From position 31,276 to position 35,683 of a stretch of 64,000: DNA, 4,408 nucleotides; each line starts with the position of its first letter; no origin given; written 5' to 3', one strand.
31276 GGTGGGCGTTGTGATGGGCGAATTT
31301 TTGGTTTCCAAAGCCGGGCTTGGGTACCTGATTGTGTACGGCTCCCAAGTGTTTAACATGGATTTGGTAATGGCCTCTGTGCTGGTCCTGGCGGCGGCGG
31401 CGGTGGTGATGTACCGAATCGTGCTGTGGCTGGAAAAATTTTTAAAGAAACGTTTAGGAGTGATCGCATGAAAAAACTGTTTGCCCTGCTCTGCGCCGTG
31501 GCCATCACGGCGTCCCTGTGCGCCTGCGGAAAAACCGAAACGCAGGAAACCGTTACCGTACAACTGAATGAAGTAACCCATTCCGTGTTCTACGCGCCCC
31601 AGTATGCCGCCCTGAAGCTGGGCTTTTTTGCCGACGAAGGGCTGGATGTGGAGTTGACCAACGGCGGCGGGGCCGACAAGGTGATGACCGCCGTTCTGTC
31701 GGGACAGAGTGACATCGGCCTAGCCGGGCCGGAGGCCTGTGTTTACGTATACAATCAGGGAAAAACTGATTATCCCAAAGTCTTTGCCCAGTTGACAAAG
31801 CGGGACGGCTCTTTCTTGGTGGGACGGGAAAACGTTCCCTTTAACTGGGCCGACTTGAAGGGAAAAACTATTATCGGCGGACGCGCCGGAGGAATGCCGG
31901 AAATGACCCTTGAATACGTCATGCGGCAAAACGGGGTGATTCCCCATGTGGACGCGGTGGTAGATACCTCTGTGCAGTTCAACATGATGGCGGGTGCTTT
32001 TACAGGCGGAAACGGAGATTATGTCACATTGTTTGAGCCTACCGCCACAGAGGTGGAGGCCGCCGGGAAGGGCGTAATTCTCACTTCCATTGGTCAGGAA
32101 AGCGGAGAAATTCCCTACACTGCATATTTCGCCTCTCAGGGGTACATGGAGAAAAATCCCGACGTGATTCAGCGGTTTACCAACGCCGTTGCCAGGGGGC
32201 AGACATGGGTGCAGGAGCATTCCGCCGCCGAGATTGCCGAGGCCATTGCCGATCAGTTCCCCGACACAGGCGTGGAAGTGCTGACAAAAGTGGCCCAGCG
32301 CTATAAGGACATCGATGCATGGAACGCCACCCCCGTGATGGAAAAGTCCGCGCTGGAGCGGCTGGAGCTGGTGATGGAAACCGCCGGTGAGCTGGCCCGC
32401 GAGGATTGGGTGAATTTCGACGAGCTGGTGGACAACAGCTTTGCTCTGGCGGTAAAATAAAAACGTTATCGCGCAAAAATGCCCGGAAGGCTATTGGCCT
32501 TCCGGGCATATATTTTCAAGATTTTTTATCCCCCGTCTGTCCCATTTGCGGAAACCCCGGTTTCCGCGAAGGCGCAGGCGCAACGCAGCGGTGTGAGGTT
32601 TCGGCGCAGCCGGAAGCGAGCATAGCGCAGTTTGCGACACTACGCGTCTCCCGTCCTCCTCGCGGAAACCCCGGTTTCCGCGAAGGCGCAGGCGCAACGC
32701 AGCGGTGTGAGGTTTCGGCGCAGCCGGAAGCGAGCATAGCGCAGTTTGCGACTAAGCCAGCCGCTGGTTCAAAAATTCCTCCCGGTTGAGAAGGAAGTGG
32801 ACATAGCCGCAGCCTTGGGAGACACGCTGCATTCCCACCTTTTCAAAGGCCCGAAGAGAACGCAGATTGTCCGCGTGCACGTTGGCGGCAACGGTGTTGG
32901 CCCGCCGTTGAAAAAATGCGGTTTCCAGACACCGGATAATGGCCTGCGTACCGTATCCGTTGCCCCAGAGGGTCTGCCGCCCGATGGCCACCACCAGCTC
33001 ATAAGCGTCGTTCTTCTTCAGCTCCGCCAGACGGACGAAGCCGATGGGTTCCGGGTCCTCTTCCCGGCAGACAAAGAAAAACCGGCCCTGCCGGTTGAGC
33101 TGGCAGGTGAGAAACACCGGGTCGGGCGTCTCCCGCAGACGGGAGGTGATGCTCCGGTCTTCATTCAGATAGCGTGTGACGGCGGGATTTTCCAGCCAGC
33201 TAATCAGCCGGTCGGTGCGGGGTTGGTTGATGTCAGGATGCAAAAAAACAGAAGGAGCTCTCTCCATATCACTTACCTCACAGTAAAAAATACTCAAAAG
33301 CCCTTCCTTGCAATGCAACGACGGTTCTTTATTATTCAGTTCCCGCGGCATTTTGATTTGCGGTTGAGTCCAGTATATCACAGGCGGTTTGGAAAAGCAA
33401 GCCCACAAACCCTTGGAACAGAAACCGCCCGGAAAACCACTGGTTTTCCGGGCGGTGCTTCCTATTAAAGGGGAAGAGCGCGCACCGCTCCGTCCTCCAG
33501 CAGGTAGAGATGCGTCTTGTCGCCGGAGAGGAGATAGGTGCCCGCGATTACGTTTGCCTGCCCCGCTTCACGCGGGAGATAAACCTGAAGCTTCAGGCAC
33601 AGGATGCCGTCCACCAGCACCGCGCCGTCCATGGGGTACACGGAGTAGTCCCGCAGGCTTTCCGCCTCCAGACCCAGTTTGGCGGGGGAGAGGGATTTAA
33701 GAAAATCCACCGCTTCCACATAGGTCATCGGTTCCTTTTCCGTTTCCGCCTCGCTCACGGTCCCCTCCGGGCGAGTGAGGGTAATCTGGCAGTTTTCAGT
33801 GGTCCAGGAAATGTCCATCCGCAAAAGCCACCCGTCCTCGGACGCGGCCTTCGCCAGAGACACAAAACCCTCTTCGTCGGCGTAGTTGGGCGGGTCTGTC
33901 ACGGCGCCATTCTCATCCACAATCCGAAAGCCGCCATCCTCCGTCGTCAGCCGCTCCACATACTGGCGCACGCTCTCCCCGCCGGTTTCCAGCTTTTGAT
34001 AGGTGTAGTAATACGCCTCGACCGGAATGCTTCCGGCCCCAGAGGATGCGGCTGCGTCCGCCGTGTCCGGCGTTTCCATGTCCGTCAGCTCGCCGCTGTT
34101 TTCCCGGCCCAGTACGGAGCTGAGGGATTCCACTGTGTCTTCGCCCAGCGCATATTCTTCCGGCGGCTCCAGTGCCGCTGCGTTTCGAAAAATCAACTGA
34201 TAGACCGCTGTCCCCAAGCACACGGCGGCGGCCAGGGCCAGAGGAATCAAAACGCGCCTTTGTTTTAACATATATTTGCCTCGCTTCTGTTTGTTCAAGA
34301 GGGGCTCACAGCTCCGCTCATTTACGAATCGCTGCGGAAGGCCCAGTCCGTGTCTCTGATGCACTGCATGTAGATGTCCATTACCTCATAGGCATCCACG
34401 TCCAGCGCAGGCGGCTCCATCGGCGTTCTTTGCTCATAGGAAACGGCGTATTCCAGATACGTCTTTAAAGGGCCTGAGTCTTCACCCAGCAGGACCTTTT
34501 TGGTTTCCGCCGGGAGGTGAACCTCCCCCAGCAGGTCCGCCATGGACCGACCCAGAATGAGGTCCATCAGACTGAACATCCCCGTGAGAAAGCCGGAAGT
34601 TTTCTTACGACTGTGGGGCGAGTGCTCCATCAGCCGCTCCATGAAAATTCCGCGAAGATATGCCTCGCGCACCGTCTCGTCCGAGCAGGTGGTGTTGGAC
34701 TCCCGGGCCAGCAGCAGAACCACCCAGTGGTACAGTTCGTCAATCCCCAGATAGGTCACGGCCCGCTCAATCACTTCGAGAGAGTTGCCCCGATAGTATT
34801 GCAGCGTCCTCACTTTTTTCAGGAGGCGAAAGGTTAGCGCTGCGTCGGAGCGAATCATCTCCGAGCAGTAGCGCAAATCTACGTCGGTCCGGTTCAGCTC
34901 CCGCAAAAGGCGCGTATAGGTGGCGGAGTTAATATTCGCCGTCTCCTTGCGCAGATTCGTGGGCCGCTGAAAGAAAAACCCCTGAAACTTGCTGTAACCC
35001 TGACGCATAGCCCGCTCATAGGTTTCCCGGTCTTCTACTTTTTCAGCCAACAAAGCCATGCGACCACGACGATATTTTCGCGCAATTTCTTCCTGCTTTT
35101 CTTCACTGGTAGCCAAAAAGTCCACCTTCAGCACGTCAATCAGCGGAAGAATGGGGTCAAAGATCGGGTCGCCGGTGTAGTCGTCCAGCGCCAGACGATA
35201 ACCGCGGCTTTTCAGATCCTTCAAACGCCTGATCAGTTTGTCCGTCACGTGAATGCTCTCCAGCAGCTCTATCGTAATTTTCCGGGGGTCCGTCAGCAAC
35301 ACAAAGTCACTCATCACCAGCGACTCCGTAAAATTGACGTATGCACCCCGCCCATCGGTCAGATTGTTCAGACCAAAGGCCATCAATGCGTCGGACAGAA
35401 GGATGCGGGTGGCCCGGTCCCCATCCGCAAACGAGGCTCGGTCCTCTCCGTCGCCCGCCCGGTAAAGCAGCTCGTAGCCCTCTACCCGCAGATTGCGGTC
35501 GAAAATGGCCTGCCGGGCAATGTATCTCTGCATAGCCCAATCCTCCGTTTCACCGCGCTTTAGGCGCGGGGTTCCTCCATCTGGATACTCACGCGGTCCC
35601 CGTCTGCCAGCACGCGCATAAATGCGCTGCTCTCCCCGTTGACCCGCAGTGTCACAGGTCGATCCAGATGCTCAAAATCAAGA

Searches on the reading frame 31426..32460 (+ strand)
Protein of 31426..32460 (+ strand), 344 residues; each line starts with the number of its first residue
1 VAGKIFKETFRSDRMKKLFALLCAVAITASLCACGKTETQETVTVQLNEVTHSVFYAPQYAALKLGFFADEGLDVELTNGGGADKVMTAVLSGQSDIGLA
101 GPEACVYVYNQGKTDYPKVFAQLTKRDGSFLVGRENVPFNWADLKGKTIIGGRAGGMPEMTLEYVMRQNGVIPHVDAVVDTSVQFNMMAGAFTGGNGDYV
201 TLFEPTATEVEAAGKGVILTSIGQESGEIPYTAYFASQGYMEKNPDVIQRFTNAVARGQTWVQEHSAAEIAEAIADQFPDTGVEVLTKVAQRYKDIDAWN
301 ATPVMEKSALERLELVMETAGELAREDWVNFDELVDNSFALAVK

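Call 18: search_protein_families(library=pfam, proteins=[window:31426-32460:+], max_evalue=0.001)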
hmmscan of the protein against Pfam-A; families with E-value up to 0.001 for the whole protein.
window:31426-32460:+ (344 aa): 2 families
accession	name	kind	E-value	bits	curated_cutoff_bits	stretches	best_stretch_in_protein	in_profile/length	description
PF09084.16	NMT1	-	3.8e-21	76.4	20.5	1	57-265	5-212/216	NMT1/THI5 like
PF13379.11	NMT1_2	-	1.7e-14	54.7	24.7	1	55-273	17-250/252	NMT1-like family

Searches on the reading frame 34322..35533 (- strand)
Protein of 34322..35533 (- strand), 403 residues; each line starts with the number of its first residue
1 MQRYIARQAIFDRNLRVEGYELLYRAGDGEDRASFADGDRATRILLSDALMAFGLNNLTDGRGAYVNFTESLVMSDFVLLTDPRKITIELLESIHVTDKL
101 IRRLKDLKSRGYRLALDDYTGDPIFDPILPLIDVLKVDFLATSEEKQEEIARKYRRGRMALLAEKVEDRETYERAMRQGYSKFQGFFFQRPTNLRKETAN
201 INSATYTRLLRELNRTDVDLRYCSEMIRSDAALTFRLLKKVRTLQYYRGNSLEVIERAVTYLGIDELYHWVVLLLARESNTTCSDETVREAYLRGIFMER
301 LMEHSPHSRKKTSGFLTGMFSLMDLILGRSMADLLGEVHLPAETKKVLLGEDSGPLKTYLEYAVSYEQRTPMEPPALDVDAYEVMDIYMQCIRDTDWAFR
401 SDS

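Call 18: search_protein_families(library=pfam, proteins=[window:34322-35533:-], max_evalue=0.001)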
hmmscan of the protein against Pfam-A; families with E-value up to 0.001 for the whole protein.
window:34322-35533:- (403 aa): 2 families
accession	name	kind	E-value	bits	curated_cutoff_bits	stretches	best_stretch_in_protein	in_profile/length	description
PF08668.18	HDOD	-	3.4e-08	33.6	22.9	1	205-320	7-127/196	HDOD domain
PF00563.25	EAL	-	4.5e-08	33.2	31.3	1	82-191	115-236/236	EAL domain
